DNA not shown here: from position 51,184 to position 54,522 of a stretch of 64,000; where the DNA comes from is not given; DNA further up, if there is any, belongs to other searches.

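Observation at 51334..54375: Tandem-duplicated PilB/GspE secretion ATPase encoded as a single 1013-aa polypeptide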

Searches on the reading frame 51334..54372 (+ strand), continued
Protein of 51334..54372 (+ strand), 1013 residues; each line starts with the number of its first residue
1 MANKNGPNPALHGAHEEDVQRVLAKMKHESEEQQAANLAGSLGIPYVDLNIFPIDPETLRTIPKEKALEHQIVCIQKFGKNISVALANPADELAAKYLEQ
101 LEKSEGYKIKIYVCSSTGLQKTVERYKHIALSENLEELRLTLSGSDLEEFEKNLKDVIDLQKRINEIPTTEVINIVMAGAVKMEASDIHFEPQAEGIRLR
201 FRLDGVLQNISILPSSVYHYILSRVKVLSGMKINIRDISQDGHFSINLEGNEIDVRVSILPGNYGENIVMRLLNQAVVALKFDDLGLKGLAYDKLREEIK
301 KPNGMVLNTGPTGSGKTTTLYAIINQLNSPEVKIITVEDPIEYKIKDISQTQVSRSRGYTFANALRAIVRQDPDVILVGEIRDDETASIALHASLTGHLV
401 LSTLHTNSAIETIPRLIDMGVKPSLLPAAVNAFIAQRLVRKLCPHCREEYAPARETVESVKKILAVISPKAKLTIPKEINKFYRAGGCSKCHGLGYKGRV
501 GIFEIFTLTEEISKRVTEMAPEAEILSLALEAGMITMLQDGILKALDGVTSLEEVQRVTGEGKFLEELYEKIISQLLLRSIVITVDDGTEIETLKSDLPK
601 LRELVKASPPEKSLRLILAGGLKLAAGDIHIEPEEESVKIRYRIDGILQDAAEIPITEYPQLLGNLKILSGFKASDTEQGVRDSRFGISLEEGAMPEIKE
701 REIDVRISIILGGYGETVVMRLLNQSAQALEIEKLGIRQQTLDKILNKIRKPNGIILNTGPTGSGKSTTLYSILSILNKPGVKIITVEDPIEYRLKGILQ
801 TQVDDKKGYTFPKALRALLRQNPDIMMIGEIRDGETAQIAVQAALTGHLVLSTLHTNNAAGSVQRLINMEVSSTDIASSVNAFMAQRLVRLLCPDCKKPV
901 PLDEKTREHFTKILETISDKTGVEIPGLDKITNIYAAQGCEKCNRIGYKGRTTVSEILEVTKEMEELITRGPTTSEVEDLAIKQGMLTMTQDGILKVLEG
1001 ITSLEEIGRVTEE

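Call 79: find_encoding_contigs(protein=P0100, flank=10000, max_places=2)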
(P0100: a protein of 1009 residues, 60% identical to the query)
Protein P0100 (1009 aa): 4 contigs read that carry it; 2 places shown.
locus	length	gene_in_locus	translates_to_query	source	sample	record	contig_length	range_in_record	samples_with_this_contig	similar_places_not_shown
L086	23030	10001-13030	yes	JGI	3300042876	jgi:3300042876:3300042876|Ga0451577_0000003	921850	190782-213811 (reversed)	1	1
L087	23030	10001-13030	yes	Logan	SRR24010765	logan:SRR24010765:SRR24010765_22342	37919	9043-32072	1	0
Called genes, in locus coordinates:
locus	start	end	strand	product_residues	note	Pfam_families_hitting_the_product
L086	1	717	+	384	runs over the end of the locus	PF00712:DNA_pol3_beta, PF02767:DNA_pol3_beta_2, PF02768:DNA_pol3_beta_3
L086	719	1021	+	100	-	PF05258:DciA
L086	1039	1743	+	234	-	PF00160:Pro_isomerase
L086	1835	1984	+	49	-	-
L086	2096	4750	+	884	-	PF02739:5_3_exonuc_N, PF01367:5_3_exonuc, PF01612:DNA_pol_A_exo1 (weak), PF22619:DNA_polI_exo1, PF00476:DNA_pol_A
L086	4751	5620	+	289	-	PF01149:Fapy_DNA_glyco, PF06831:H2TH, PF06827:zf-FPG_IleRS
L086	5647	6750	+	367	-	PF11258:DUF3048, PF17479:DUF3048_C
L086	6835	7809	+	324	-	PF21694:DNA_pol3_delta_C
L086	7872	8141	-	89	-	PF01649:Ribosomal_S20p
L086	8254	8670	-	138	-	PF02367:TsaE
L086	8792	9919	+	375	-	PF01368:DHH (weak)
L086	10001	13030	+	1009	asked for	PF03205:MobB (faint), PF05157:MshEN, PF00437:T2SSE, PF00004:AAA (faint), PF02492:cobW (faint), PF04851:ResIII (faint), PF05872:HerA_C (faint), PF00437:T2SSE, +9 more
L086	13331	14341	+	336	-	PF06068:TIP49 (faint), PF05496:RuvB_N, PF00004:AAA, PF07728:AAA_5, PF13173:AAA_14 (weak), PF17864:AAA_lid_4, PF05491:WHD_RuvB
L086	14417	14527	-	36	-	-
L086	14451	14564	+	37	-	-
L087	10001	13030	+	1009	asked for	PF03205:MobB (faint), PF05157:MshEN, PF00437:T2SSE, PF00004:AAA (faint), PF02492:cobW (faint), PF04851:ResIII (faint), PF05872:HerA_C (faint), PF00437:T2SSE, +9 more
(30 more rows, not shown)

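Call 81: find_encoding_contigs(protein=P0146, flank=8000, max_places=1)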
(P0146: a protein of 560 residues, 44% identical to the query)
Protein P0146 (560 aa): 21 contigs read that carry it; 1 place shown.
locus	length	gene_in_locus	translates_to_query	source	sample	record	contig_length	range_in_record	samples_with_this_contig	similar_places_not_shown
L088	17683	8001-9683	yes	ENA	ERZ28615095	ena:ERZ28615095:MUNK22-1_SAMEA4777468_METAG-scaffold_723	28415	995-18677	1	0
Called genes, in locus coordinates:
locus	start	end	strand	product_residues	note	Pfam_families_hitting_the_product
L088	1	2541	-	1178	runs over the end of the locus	?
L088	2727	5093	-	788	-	PF13620:CarboxypepD_reg (weak)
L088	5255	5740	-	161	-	PF02367:TsaE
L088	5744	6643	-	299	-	PF02673:BacA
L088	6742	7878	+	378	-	PF01368:DHH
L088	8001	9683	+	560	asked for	PF05157:MshEN, PF00437:T2SSE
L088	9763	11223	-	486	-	PF00515:TPR_1 (faint), PF07719:TPR_2 (faint), PF13181:TPR_8 (faint), PF23914:TPR_CcmH_CycH, PF13432:TPR_16, PF13424:TPR_12 (weak), PF12895:ANAPC3, PF13432:TPR_16 (weak), +5 more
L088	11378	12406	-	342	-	PF00814:TsaD, PF22521:HypF_C_2 (weak)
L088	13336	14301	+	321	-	PF01699:Na_Ca_ex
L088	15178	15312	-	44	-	PF01527:HTH_Tnp_1 (faint)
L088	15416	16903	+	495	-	PF01408:GFO_IDH_MocA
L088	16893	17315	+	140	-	PF00293:NUDIX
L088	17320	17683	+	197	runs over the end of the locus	PF02223:Thymidylate_kin (faint)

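Call 82: find_encoding_contigs(protein=P0160, flank=8000, max_places=1)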
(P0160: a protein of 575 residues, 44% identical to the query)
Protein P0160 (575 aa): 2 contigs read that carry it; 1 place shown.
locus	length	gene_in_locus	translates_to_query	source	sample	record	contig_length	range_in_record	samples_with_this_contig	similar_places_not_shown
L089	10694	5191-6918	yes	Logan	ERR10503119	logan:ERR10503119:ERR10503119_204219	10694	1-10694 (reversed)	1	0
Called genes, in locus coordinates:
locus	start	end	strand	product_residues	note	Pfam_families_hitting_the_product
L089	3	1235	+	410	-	?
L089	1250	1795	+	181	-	PF12666:PrgI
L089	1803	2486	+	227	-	PF26593:TraC-like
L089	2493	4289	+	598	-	PF01935:DUF87 (weak), PF19044:P-loop_TraG, PF12846:AAA_10 (faint)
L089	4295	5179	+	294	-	-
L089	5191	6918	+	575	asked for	PF05157:MshEN (weak), PF00437:T2SSE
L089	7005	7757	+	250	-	-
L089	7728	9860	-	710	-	PF00133:tRNA-synt_1, PF09334:tRNA-synt_1g, PF13603:tRNA-synt_1_2, PF09334:tRNA-synt_1g (weak), PF08264:Anticodon_1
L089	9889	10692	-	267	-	?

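Call 83: find_encoding_contigs(protein=P0156, flank=8000, max_places=1)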
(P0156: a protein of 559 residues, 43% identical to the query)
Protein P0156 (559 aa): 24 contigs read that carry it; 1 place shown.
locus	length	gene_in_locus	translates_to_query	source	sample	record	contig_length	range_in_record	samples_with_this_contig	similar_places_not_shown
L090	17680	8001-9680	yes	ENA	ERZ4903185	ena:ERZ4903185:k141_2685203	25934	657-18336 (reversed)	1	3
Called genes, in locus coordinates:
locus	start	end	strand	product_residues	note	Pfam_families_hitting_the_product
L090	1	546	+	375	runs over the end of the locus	PF26549:Tricorn_N (weak)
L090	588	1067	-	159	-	PF13083:KH_KhpA-B (weak), PF01424:R3H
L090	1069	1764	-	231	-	PF02096:60KD_IMP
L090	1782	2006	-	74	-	PF01809:YidD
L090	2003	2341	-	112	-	PF00825:Ribonuclease_P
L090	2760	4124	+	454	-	PF11638:DnaA_N, PF01695:IstB_IS21, PF00308:Bac_DnaA, PF00004:AAA (weak), PF08299:Bac_DnaA_C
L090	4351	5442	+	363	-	PF00712:DNA_pol3_beta, PF02767:DNA_pol3_beta_2, PF02768:DNA_pol3_beta_3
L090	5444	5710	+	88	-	-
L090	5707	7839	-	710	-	PF00912:Transgly, PF00905:Transpeptidase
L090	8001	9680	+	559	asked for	PF25199:nSTAND_NTPase5 (faint), PF00437:T2SSE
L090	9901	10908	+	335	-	PF05496:RuvB_N, PF06068:TIP49 (weak), PF07728:AAA_5, PF00004:AAA, PF17864:AAA_lid_4, PF05491:WHD_RuvB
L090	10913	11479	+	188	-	PF20772:TACO1_YebC_N, PF01709:Transcrip_reg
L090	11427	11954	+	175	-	PF04312:DUF460 (faint), PF02075:RuvC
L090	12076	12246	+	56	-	-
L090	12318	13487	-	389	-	PF00579:tRNA-synt_1b, PF01479:S4 (weak)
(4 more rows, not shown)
